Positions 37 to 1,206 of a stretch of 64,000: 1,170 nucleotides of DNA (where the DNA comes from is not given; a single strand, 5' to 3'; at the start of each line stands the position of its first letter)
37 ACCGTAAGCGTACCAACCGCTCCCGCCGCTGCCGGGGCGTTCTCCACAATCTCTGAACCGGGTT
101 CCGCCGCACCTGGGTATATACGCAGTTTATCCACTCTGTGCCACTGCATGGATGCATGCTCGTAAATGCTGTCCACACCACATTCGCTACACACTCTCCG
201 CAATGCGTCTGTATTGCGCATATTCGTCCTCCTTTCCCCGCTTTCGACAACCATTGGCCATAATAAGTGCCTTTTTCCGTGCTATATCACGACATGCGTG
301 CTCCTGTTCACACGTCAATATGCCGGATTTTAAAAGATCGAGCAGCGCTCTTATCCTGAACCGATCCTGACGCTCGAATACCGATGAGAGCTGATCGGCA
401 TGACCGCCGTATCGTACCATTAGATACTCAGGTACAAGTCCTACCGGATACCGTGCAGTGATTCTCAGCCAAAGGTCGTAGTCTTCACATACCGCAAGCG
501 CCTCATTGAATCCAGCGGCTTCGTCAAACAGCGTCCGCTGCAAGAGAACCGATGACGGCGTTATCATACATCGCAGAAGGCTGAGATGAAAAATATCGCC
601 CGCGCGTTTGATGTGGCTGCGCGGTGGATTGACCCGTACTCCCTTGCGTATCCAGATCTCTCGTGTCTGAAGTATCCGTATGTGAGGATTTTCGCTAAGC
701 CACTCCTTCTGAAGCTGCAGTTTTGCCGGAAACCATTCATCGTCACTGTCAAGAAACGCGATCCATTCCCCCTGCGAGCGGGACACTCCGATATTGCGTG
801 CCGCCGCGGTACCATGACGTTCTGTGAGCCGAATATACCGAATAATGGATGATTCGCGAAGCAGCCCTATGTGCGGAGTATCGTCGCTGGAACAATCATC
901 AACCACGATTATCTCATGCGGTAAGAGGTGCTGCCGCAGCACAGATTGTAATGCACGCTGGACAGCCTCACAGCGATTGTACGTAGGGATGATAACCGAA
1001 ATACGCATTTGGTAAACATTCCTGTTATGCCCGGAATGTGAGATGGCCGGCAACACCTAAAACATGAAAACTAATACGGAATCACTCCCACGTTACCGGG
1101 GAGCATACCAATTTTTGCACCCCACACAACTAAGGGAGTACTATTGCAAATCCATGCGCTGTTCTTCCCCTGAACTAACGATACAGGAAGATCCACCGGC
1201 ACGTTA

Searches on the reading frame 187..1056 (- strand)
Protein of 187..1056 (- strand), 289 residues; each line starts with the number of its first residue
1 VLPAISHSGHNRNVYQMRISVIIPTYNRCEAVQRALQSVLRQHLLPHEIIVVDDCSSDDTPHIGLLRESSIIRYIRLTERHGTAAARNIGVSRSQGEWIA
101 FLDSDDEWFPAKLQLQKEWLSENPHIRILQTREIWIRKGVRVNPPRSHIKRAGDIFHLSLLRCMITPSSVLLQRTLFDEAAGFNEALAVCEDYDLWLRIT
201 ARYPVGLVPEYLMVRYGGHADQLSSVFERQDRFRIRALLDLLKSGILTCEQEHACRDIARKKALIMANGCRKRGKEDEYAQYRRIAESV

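Call 45: search_protein_families(library=pfam, max_evalue=0.00001, proteins=[window:187-1056:-])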
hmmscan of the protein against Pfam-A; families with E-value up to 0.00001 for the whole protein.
window:187-1056:- (289 aa): 3 families
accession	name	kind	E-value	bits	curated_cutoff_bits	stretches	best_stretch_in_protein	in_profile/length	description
PF00535.33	Glycos_transf_2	-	7.1e-33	114.3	23.3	1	20-175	1-162/168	Glycosyl transferase family 2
PF10111.15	Glyco_tranf_2_2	-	6.2e-14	52.6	27.3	1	20-206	1-206/276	Glycosyltransferase like family 2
PF13641.12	Glyco_tranf_2_3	-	7.1e-11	43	27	1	18-201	2-196/230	Glycosyltransferase like family 2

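Call 88: find_encoding_contigs(protein=window:187-1008:-, flank=10000, max_places=3)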
Protein window:187-1008:- (273 aa): 1 contig read that carries it; 1 place shown.
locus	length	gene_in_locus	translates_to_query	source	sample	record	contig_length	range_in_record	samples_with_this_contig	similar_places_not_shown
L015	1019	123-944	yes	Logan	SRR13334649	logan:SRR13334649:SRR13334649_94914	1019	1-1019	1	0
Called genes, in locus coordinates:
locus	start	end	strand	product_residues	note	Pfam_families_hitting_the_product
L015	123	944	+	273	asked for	PF00535:Glycos_transf_2, PF10111:Glyco_tranf_2_2, PF13641:Glyco_tranf_2_3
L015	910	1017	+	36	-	?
